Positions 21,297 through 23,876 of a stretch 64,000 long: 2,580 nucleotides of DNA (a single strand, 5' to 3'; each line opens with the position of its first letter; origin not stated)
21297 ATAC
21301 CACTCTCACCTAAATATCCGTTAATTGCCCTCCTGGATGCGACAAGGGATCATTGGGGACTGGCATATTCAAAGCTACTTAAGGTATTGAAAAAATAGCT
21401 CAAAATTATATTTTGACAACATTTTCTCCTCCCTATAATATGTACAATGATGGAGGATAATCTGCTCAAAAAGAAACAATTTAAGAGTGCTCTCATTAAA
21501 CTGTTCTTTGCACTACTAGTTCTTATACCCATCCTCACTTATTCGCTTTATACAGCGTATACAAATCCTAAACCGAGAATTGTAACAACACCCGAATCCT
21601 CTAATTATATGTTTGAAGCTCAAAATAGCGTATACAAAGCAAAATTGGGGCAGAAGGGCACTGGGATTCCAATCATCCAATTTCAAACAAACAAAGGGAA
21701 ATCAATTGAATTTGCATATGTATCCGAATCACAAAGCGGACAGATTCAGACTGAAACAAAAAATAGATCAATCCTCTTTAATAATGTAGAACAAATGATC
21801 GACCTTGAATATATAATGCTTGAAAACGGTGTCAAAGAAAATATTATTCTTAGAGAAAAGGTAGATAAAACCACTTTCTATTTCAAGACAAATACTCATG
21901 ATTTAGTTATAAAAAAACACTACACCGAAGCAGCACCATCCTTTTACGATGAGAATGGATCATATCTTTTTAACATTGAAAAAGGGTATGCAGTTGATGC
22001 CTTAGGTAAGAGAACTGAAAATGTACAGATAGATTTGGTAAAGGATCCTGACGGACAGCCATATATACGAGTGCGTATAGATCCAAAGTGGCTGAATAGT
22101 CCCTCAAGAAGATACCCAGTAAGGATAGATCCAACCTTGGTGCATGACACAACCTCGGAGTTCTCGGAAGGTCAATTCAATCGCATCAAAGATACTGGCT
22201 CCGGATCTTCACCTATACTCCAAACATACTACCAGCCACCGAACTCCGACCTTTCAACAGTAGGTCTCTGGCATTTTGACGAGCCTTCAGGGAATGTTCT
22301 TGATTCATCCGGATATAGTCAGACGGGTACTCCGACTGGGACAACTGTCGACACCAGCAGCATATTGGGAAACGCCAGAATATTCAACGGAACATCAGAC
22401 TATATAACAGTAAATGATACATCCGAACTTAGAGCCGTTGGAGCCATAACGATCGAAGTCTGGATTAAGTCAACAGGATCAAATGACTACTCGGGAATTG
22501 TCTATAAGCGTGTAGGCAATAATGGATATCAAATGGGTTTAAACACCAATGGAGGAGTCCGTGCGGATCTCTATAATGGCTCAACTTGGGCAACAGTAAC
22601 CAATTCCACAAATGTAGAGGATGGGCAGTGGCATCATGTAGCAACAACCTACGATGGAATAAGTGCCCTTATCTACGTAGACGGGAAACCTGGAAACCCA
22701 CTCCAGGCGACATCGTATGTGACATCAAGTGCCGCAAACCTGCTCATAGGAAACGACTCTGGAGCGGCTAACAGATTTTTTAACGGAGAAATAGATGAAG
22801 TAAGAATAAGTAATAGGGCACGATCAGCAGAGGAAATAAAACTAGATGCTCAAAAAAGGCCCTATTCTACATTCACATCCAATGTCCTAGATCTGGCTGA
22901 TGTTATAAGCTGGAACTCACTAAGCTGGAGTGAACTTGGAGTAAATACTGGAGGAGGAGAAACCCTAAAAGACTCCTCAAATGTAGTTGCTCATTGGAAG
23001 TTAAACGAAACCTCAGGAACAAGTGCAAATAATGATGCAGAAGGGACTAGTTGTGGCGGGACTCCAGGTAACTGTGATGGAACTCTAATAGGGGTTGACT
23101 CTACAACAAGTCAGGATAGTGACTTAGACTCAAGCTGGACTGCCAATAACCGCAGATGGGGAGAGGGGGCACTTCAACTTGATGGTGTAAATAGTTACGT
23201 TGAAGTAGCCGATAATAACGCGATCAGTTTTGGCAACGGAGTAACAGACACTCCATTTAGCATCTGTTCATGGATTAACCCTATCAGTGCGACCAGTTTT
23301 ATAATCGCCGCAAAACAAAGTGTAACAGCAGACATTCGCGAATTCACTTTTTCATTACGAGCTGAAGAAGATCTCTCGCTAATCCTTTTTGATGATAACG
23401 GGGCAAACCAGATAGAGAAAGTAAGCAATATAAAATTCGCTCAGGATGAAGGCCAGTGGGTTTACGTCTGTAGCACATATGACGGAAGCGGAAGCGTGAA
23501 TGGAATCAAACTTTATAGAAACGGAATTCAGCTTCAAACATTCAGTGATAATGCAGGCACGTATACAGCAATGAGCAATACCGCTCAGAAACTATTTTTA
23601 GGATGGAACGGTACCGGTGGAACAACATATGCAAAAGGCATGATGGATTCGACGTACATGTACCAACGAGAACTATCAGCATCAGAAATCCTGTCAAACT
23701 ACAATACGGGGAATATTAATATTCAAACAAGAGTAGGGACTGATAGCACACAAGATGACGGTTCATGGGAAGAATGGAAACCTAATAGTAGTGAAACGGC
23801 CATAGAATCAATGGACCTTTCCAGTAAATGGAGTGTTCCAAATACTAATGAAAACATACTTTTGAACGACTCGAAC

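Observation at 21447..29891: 2814-aa modular surface protein: four LamG-like modules, Gly-rich beta-helix-like tract, FN3-like repeats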

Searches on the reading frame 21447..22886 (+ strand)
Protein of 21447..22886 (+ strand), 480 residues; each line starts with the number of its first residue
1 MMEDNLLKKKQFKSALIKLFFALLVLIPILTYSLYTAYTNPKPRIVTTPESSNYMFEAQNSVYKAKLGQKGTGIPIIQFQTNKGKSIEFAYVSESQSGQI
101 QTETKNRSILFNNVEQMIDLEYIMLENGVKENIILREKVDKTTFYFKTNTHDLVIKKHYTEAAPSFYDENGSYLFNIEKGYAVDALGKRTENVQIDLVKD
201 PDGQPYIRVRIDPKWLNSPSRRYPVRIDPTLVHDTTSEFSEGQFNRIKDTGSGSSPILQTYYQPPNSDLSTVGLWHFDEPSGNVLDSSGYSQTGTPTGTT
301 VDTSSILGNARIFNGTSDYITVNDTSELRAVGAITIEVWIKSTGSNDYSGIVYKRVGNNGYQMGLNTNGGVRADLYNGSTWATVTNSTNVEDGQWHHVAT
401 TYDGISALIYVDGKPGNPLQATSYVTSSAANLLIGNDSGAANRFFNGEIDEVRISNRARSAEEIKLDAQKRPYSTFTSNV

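Call 74: find_related_loci(query=window:21447-22886:+, collection=genome_contigs, flank=3000)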
Query window:21447-22886:+ (480 aa) in genome_contigs; peptide patterns used: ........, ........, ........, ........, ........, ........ (x = any residue, [..] = any of these).
264 stretches matched a pattern; 151 encode a relative of the query (tblastn E <= 1e-3); the best 80 are kept; 80 distinct loci.
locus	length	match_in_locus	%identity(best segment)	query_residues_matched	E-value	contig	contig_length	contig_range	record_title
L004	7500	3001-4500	33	6-480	3e-70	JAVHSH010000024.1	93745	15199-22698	MAG: Patescibacteria group bacterium isolate WB02no17_40_17 NODE_37_length_93745_cov_10.053165, whole genome shotgun seq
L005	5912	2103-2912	34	97-341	1e-30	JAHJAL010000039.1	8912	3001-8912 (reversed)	MAG: Patescibacteria group bacterium isolate Modern_marine.mb.211 Modern_marine.mb.211_k141_468648, whole genome shotgun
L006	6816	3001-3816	32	105-344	7e-29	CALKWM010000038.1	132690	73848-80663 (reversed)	MAG TPA_asm: uncultured bacterium isolate SRR6007446_bin.40_CONCOCT_v1.1_MAG genome assembly, contig: ERZ724100.33, whol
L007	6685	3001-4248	35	272-474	4e-24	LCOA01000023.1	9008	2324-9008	MAG: Candidatus Amesbacteria bacterium GW2011_GWA1_47_20 UX92_C0023, whole genome shotgun sequence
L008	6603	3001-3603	40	268-464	1e-23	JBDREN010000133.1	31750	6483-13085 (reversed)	MAG: Elusimicrobiota bacterium isolate MEGAHIT-group-1.316 k141_6615872, whole genome shotgun sequence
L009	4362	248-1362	37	270-464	5e-22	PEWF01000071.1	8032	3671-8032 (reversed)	MAG: archaeon CG07_land_8_20_14_0_80_38_8 isolate CG07_land_8_20_14_0_80_38_8 CG07_land_8_20_14_0.80_scaffold_8342_c, wh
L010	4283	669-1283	35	271-467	8e-22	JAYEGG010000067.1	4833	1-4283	MAG: Methanobacteriota archaeon isolate MAG252 MAG252_67, whole genome shotgun sequence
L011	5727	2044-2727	36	242-464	6e-21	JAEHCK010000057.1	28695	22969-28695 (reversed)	MAG: Thermoplasmata archaeon isolate SG225.bin14 k141_458457_length_28695_cov_17.9114, whole genome shotgun sequence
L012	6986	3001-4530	35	270-465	3e-20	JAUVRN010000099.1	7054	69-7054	MAG: Candidatus Zixiibacteriota bacterium isolate CSMAG_715 CSMAG_715_k127_7732379_length_7054_cov_5.0000, whole genome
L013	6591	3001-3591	34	264-463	6e-20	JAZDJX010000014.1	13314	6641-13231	MAG: Candidatus Aenigmatarchaeota archaeon isolate MEGAHIT-group-0.506 k141_18284998, whole genome shotgun sequence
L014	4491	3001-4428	32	245-465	8e-20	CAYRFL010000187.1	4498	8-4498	MAG TPA_asm: uncultured archaeon isolate SRP077602_co2_347 genome assembly, contig: NODE_28689_length_4498_cov_6.846725,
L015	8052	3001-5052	35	272-480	1e-19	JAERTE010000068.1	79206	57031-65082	MAG: Rhodospirillaceae bacterium isolate BH24 c_000000004808, whole genome shotgun sequence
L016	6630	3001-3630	31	263-471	1e-19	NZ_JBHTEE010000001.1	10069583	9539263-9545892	Streptosporangium amethystogenes subsp. fukuiense strain JCM 10083 contig_1, whole genome shotgun sequence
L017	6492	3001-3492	31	302-462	1e-18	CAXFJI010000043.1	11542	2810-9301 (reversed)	MAG TPA_asm: uncultured Planctomycetaceae bacterium isolate ERR599082_binner13_Refined_21 genome assembly, contig: ERZ84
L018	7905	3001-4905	30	253-466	2e-18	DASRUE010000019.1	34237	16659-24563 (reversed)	MAG TPA_asm: Bacteroidota bacterium isolate SMAG_U7886 k141_2885012, whole genome shotgun sequence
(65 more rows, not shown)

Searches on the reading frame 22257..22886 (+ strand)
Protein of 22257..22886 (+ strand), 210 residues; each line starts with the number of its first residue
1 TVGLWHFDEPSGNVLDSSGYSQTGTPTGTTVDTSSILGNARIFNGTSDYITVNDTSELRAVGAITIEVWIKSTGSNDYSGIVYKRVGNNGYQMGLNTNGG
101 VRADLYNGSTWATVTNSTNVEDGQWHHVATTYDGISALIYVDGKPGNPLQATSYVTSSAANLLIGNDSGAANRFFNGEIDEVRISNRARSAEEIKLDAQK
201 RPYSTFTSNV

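Call 9: search_protein_families(library=pfam, proteins=[window:22257-22886:+], max_evalue=1)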
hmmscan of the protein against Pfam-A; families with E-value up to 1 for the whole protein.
window:22257-22886:+ (210 aa): 5 families
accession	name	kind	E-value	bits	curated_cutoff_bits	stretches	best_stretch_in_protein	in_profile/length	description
PF13385.13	Laminin_G_3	-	4.7e-34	118.2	27.6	1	44-195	1-151/151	Concanavalin A-like lectin/glucanases superfamily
PF02210.31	Laminin_G_2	-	1.7e-07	32.2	22.9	1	98-186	27-125/126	Laminin G domain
PF00054.30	Laminin_G_1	-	2.3e-06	28.3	24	1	98-146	28-76/131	Laminin G domain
PF22925.3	TS_C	-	0.042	13.9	27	1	112-171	119-181/202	Trans-sialidase, C-terminal domain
PF14741.12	GH114_assoc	-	0.051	14.2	22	1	101-135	64-98/126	N-terminal glycosyl-hydrolase-114-associated domain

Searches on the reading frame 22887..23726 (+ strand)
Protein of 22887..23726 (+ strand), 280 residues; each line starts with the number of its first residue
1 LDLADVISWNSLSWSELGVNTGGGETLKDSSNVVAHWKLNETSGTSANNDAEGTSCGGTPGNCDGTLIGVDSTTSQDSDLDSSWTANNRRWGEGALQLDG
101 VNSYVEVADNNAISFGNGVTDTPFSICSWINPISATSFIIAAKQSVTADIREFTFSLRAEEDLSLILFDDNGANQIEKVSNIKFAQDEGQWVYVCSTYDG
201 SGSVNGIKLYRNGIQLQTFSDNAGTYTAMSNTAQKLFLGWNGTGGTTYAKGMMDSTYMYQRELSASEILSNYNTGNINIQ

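Call 9: search_protein_families(library=pfam, proteins=[window:22887-23726:+], max_evalue=1)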
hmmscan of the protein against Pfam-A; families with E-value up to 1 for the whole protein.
window:22887-23726:+ (280 aa): 1 family
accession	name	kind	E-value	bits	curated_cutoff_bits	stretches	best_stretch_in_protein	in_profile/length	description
PF13385.13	Laminin_G_3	-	1.5e-18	67.8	27.6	1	99-268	1-150/151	Concanavalin A-like lectin/glucanases superfamily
